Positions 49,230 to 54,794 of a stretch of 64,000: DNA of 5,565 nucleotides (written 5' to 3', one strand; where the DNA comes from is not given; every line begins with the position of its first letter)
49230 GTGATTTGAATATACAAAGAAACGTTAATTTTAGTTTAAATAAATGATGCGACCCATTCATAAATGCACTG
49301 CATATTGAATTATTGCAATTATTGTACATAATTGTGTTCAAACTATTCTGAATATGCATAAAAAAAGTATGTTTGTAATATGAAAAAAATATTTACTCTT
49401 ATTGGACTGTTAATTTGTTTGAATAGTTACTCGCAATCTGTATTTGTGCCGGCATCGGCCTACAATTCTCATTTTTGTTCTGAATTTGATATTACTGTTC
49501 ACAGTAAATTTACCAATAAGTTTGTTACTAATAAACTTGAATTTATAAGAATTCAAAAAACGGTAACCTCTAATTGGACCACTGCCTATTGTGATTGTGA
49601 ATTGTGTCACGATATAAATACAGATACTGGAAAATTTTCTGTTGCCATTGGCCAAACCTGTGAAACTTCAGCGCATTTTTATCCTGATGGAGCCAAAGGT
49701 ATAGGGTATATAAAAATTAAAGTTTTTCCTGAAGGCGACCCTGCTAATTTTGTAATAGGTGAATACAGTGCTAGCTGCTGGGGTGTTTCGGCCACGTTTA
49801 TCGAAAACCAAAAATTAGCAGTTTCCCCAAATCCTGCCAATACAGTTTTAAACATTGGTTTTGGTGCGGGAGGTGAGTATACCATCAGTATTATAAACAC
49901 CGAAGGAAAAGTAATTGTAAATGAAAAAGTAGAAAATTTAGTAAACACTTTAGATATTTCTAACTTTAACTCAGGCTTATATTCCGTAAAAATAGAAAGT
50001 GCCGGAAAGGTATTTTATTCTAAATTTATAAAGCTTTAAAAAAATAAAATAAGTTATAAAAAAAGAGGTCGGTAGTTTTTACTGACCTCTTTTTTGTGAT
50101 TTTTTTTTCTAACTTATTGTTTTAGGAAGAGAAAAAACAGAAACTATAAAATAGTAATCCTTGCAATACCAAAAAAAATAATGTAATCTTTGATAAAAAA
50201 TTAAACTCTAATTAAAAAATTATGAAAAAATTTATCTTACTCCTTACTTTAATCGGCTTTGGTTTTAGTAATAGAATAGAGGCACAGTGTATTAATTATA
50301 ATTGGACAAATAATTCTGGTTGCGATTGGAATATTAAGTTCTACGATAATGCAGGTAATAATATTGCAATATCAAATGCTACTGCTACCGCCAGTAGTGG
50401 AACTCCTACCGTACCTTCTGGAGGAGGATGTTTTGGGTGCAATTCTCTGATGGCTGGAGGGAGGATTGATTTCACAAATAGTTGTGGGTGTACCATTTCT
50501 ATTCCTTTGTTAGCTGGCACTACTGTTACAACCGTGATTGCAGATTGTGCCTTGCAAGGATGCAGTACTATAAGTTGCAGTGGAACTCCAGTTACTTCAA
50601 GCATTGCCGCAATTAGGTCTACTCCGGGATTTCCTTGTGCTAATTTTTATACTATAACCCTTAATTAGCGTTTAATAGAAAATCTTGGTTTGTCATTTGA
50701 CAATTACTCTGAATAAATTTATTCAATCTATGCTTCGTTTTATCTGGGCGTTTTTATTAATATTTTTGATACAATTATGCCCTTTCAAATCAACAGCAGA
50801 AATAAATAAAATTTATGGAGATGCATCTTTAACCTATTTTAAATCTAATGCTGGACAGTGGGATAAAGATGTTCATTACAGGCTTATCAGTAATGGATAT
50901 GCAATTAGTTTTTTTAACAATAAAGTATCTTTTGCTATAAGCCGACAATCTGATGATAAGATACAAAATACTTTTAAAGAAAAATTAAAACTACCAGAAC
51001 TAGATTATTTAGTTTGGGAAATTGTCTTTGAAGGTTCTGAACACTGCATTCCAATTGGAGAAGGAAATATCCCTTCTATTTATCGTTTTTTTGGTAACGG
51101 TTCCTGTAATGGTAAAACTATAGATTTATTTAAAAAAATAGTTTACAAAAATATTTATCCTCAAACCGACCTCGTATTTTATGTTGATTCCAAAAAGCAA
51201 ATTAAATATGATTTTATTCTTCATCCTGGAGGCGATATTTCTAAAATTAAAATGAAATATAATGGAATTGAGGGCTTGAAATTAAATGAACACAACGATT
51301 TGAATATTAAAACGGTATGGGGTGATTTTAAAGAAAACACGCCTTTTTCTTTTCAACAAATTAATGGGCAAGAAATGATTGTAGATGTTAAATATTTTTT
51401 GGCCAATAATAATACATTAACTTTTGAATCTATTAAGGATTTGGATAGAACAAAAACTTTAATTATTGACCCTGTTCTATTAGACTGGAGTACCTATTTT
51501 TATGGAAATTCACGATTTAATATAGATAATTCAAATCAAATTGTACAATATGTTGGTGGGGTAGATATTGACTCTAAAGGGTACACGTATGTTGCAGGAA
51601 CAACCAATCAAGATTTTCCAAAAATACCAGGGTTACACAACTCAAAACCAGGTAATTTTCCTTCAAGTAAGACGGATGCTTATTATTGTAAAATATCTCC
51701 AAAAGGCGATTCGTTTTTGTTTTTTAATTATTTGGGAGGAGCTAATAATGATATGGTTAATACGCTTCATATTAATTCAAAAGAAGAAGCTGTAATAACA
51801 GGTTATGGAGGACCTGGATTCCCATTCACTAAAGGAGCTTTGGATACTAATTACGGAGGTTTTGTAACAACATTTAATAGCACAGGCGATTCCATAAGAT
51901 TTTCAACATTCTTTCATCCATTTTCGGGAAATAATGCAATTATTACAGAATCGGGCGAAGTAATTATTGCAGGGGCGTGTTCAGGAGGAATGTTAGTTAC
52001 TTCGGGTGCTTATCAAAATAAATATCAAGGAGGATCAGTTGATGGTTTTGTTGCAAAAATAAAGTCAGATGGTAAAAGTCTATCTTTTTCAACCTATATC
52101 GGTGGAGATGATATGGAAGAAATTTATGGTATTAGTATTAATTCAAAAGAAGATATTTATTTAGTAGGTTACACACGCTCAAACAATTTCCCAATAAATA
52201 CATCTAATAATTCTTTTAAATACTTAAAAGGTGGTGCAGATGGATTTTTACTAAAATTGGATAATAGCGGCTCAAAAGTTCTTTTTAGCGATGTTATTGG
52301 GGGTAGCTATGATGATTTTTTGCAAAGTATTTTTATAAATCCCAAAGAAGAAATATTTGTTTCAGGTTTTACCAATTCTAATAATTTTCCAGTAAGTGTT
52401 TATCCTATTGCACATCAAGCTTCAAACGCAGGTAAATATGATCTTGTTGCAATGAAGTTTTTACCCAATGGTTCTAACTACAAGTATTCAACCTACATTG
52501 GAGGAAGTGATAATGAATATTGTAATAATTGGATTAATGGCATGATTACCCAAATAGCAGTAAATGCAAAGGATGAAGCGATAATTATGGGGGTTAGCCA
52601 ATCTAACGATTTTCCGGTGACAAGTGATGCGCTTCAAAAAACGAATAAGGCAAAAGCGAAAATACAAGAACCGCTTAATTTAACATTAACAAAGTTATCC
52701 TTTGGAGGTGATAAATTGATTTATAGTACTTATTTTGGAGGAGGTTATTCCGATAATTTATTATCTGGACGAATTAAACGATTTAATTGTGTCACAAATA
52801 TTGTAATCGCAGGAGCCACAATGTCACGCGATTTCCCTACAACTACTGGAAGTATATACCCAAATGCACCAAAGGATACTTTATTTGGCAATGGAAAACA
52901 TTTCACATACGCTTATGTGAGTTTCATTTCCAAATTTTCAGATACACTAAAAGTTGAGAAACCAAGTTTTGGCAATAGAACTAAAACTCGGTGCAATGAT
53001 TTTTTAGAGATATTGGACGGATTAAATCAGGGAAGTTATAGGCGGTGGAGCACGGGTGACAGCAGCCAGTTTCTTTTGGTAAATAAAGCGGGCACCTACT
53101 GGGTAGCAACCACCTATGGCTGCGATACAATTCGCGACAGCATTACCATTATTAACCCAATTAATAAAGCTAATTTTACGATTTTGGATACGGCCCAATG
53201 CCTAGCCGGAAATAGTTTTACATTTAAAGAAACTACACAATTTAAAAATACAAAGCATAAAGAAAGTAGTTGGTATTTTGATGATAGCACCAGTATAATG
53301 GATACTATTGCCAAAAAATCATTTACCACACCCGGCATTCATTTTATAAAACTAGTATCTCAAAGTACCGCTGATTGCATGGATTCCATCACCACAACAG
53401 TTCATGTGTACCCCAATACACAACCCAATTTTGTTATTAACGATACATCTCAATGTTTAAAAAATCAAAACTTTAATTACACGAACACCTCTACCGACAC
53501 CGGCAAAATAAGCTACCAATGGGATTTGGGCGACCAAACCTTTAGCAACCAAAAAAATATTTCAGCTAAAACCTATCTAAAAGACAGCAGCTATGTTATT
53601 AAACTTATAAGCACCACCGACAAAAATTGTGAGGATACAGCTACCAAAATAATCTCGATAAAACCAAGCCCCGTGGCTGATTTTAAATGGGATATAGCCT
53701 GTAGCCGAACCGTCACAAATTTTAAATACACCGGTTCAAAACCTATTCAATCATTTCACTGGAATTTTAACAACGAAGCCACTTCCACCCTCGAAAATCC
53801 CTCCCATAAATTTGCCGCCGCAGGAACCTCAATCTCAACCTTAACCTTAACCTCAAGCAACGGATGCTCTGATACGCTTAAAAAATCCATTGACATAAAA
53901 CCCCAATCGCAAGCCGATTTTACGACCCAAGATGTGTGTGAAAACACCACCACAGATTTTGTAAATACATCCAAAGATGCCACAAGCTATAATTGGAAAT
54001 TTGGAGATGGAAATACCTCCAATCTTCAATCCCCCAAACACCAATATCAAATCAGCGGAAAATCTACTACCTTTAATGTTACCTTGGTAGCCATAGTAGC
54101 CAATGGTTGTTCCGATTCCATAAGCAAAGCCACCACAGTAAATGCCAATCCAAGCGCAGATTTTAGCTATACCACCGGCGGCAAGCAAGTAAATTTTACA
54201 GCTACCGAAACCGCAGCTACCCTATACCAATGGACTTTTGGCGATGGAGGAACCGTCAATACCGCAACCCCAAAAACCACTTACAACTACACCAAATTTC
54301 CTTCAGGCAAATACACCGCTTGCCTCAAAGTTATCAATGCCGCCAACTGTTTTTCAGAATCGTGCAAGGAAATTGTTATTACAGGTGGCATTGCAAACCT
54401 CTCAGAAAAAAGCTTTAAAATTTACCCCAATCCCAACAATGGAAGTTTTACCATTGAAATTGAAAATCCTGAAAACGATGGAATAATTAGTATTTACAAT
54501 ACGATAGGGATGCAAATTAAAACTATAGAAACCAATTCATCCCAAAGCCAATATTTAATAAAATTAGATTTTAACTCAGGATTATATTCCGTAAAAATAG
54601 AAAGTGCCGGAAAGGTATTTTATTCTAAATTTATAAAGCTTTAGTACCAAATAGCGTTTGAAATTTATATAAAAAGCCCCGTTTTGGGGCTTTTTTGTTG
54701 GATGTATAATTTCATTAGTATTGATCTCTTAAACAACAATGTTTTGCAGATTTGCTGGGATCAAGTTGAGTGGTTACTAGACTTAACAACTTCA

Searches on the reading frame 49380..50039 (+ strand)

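Call 92: search_protein_families(library=pfam, proteins=[window:49380-50039:+], max_evalue=0.01)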
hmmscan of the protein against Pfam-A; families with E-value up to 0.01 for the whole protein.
window:49380-50039:+ (219 aa): 2 families
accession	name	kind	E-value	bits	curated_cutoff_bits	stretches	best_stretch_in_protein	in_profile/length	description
PF18962.6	Por_Secre_tail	-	3.5e-13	50.1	27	1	149-217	2-74/75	Secretion system C-terminal sorting domain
PF11589.14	DUF3244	-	0.00017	22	25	1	154-216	28-94/96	Domain of unknown function (DUF3244)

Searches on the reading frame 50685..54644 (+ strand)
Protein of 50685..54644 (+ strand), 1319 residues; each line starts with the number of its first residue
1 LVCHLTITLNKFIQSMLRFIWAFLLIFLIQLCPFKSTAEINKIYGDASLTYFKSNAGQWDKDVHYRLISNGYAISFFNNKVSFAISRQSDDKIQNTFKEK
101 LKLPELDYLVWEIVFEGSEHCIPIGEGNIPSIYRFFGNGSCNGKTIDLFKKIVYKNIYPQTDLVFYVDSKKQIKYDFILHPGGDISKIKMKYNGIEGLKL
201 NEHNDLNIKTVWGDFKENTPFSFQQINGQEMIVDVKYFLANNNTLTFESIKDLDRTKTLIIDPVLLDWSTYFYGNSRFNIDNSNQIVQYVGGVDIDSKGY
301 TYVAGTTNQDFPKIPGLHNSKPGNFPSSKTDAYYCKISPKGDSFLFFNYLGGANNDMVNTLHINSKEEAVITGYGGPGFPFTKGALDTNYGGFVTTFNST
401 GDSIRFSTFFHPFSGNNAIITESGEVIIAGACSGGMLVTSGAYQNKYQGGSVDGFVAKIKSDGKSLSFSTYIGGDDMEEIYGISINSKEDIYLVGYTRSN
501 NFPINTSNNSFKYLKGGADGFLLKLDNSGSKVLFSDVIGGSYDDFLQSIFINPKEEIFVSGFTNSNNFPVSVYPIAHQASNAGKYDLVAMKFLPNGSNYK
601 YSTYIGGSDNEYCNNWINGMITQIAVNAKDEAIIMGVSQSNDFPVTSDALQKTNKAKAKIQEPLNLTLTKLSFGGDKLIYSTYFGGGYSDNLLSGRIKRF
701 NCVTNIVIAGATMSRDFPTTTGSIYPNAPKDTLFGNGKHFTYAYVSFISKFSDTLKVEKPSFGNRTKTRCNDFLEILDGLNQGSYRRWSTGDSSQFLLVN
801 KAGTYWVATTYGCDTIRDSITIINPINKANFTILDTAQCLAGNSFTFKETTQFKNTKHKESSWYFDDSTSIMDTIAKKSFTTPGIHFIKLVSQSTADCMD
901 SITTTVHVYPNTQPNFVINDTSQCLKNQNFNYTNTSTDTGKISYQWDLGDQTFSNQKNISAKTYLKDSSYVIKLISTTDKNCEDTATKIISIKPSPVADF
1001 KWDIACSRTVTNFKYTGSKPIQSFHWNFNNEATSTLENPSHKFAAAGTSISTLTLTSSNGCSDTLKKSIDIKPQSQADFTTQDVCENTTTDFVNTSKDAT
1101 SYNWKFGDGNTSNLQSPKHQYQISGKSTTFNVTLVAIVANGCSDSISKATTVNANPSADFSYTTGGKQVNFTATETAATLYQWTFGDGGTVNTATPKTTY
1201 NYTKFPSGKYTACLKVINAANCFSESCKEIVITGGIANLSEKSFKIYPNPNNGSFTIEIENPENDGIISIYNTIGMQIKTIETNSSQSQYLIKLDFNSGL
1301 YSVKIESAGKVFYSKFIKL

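Call 4: search_protein_families(library=pfam, proteins=[window:50685-54644:+], max_evalue=0.1)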
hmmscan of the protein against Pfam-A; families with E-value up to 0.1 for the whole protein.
window:50685-54644:+ (1319 aa): 7 families
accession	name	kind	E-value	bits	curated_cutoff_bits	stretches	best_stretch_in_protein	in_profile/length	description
PF25778.1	DUF7948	-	2.3e-49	168.8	27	1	52-264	1-214/214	Domain of unknown function (DUF7948)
PF18911.6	PKD_4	-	4e-38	129.8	27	5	1081-1152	11-83/85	PKD domain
PF00801.26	PKD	-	4.2e-14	52.8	23.5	3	1164-1221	12-70/80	PKD domain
PF18962.6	Por_Secre_tail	-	5.4e-10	39.9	27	1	1246-1317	1-74/75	Secretion system C-terminal sorting domain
PF06739.17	SBBP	-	6e-07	29.7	20.5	2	468-503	2-38/38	Beta-propeller repeat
PF07803.16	GSG-1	-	0.0048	17.2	27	0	920-957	44-77/109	GSG1-like protein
PF19408.5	PKD_6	-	0.059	14.2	25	1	1081-1149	11-79/82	PKD-like domain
